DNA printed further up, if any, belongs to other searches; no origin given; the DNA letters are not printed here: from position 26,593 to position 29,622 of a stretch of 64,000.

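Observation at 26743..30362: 909-aa secreted protein plus membrane-anchored partner, translationally coupled and directly upstream of pilM in the same orientation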

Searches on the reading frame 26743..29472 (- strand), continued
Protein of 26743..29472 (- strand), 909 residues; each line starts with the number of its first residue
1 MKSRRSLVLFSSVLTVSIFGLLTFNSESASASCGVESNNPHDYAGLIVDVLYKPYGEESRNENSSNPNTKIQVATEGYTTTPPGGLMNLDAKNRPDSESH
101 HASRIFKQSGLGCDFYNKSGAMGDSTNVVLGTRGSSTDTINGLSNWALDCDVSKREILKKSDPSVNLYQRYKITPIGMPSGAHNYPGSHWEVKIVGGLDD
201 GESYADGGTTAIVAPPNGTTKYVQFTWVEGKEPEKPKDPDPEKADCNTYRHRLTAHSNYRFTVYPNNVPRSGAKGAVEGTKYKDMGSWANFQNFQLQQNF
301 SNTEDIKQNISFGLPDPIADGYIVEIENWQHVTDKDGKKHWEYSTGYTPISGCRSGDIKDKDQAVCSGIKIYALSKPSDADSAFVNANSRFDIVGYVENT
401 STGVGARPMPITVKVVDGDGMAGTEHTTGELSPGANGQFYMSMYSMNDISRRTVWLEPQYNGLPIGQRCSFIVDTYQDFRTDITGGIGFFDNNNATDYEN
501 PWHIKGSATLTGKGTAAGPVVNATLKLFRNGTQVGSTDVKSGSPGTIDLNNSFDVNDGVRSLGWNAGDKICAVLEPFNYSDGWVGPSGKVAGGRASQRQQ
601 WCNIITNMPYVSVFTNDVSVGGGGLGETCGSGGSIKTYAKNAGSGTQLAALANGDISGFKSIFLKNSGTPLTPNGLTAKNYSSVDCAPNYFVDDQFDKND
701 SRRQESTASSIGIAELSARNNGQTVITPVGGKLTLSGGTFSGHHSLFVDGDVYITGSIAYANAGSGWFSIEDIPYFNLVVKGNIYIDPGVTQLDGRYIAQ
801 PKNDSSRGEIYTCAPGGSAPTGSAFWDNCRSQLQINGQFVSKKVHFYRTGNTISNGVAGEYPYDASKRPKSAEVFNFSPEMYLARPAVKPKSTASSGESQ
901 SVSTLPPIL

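Call 52: fold_search(model_id=the predicted structure, library=pdb)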
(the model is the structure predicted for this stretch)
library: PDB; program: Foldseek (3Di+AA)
matches with E <= 10: 1421; with E <= 0.001: 101
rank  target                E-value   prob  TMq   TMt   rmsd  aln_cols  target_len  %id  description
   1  3hrz_A                6.0e-07  0.98  0.11  0.14  25.7       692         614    8  Cobra Venom Factor (CVF) in complex with human factor B (released 2009-07-07)
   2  7nxd_A                7.7e-07  1.00  0.16  0.17  24.6       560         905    8  Cryo-EM structure of human integrin alpha5beta1 in the half-bent conformation (released 2021-08-25)
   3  8uin_A                8.1e-07  0.99  0.10  0.13  24.1       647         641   10  Structure of the C3bBb-albicin complex (released 2024-05-08)
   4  6rur_A                1.0e-06  0.99  0.12  0.15  24.7       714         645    8  Structure of the SCIN stabilized C3bBb convertase bound to properdin (released 2019-08-21)
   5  8cem_E                1.1e-06  0.97  0.10  0.13  25.8       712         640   10  Structure of bovine native C3, re-refinement (released 2023-04-05)
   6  8t2v_A                1.5e-06  1.00  0.19  0.19  22.9       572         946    9  Cryo-EM Structures of Full-length Integrin alphaIIbbeta3 in Native Lipids (released 2023-07-26)
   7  3hs0_F                1.7e-06  0.98  0.11  0.14  26.2       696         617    9  Cobra Venom Factor (CVF) in complex with human factor B (released 2009-07-07)
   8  2qki_A                1.8e-06  1.00  0.10  0.14  19.7       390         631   10  Human C3c in complex with the inhibitor compstatin (released 2007-08-14)
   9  5fo7_A                2.3e-06  1.00  0.10  0.14  19.7       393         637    9  Crystal Structure of Human Complement C3b at 2.8 Angstrom resolution (released 2016-04-06)
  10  8cem_F                2.7e-06  0.95  0.10  0.13  25.2       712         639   10  Structure of bovine native C3, re-refinement (released 2023-04-05)
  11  6avu_A                3.1e-06  1.00  0.16  0.16  25.9       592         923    9  Human alpha-V beta-3 Integrin (open conformation) in complex with the therapeutic antibody LM609 (released 2017-11-01)
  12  3prx_B                3.1e-06  0.97  0.11  0.09  28.4       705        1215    8  Structure of Complement C5 in Complex with CVF and SSL7 (released 2011-01-19)
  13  6avq_A                3.3e-06  1.00  0.20  0.20  21.4       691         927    9  The Therapeutic Antibody LM609 Selectively Inhibits Ligand Binding to Human alpha-V beta-3 Integrin via Steric Hindran (released 2017-11-01)
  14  3g6j_A                3.3e-06  1.00  0.09  0.12  19.2       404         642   10  C3b in complex with a C3b specific Fab (released 2009-03-10)
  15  2a74_D                3.4e-06  1.00  0.10  0.14  19.9       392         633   10  Human Complement Component C3c (released 2005-09-27)
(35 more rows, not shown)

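Call 61: list_cluster_members(proteins=[P0002, P0003, P0006, P0007, P0009, P0014, P0021, P0035, P0041, P0100])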
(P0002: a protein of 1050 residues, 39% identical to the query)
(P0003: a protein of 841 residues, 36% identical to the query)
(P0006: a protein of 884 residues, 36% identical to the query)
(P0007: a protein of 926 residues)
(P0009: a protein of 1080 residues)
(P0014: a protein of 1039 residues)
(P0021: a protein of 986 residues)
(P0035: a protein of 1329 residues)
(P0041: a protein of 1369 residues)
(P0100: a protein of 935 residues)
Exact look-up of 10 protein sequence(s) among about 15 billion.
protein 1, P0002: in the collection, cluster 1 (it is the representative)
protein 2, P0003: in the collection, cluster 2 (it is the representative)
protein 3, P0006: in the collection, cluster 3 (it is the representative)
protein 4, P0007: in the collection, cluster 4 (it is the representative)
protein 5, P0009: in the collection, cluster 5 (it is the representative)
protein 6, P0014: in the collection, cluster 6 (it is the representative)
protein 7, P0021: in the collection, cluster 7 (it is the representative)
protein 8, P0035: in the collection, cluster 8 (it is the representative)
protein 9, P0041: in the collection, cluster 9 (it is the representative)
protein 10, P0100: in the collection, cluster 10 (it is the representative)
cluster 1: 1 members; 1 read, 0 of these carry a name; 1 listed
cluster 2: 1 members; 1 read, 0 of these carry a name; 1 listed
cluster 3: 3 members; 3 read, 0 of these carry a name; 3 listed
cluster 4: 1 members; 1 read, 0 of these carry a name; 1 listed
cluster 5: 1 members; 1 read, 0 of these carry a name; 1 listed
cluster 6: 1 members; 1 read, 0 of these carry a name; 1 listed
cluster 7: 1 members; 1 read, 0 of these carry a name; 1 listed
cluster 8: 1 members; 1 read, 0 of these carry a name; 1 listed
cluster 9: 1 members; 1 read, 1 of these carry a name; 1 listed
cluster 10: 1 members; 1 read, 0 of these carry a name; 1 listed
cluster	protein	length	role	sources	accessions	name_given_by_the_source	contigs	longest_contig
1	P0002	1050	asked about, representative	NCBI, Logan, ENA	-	-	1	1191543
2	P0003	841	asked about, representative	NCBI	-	-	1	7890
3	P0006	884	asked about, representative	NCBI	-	-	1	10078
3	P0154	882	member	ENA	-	-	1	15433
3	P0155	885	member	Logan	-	-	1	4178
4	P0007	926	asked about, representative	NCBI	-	-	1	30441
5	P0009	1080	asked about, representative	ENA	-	-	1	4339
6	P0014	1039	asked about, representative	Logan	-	-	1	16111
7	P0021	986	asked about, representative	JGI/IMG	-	-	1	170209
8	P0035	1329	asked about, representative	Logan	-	-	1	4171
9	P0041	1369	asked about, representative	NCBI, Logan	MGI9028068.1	MAG: SurA N-terminal domain-containing protein [Candidatus Saccharimonadales bacterium]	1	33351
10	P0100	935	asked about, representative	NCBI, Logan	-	-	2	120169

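Call 65: search_protein_families(library=pfam, proteins=[P0041, P0035, P0070, P0068, P0089, P0119, P0049], max_evalue=0.01)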
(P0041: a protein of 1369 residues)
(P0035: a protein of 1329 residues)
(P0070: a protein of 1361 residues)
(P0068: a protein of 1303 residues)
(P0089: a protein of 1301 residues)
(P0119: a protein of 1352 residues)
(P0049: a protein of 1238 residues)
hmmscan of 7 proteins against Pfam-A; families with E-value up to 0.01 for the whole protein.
P0041 (1369 aa): 1 family
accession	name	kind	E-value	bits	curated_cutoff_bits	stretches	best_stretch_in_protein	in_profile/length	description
PF13624.11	SurA_N_3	-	1.2e-06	28.8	27.2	1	27-121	9-114/162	SurA-like N-terminal domain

P0035 (1329 aa): 0 families

P0070 (1361 aa): 2 families
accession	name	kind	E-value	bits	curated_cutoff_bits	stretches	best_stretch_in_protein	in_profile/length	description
PF13624.11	SurA_N_3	-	5.5e-06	26.7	27.2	1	28-186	4-160/162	SurA-like N-terminal domain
PF13623.11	SurA_N_2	-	3.2e-05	24.3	28.5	1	26-138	1-117/145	SurA-like N-terminal domain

P0068 (1303 aa): 0 families

P0089 (1301 aa): 1 family
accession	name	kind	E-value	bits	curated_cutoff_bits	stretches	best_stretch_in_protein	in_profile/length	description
PF13624.11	SurA_N_3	-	0.00027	21.3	27.2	1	37-136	12-109/162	SurA-like N-terminal domain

P0119 (1352 aa): 2 families
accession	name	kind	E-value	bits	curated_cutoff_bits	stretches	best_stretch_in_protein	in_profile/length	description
PF13624.11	SurA_N_3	-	0.00093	19.5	27.2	1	29-122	15-113/162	SurA-like N-terminal domain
PF13623.11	SurA_N_2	-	0.0013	19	28.5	1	28-125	12-118/145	SurA-like N-terminal domain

P0049 (1238 aa): 0 families

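Call 73: find_encoding_contigs(protein=P0041, flank=7000, max_places=1)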
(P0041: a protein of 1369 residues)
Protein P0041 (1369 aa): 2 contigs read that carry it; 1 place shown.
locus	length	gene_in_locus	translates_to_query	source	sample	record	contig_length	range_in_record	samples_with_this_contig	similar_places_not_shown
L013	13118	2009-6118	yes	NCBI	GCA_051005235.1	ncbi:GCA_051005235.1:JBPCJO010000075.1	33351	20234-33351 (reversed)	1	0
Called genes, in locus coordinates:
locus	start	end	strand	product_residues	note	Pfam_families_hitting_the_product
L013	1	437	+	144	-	PF00393:6PGD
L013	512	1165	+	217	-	PF00156:Pribosyltran (faint)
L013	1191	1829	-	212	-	-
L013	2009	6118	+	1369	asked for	PF13624:SurA_N_3 (weak)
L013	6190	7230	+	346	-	PF06723:MreB_Mbl (faint), PF11104:PilM_2, PF14450:FtsA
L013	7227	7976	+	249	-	-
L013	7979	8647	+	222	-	-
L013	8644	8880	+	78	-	-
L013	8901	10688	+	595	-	PF05157:MshEN, PF00437:T2SSE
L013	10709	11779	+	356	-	PF00437:T2SSE, PF13191:AAA_16 (weak), PF25199:nSTAND_NTPase5 (weak)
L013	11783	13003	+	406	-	PF28597:T2SSF_N, PF00482:T2SSF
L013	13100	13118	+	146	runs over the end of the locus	PF07963:N_methyl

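Call 74: find_encoding_contigs(protein=P0021, flank=7000, max_places=1)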
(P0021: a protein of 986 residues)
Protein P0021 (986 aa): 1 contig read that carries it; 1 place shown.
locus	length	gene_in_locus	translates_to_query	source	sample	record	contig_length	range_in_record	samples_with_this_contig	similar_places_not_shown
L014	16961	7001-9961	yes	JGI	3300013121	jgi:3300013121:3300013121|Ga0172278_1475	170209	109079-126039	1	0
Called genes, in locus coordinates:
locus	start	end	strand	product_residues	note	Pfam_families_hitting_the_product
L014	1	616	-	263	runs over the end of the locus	PF01061:ABC2_membrane, PF12698:ABC2_membrane_3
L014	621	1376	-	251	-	PF00005:ABC_tran, PF02463:SMC_N (faint), PF13304:AAA_21 (faint)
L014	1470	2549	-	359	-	PF01926:MMR_HSR1, PF02421:FeoB_N, PF06071:YchF-GTPase_C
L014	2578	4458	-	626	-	PF13205:Big_5, PF00246:Peptidase_M14, PF24827:AstE_AspA_cat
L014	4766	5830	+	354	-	-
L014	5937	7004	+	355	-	-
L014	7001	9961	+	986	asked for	-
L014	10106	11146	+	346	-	PF25216:Volactin (faint), PF11104:PilM_2, PF14450:FtsA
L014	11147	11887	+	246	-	-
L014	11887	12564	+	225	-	-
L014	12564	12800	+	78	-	-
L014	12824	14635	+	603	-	PF05157:MshEN, PF00437:T2SSE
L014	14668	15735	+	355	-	PF00437:T2SSE, PF13191:AAA_16 (weak), PF13401:AAA_22 (faint)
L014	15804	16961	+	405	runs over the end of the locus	PF28597:T2SSF_N, PF00482:T2SSF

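Call 100: search_dna_similar(query=window:26743-29472:-, collection=phages, mode=protein, max_evalue=0.001, max_rows=10)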
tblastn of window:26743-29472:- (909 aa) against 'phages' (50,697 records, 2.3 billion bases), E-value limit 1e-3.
No match.

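Call 101: search_protein_families(library=phrogs, proteins=[window:26743-29472:-], max_evalue=0.01)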
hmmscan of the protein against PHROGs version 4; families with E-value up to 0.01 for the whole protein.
window:26743-29472:- (909 aa): 0 families
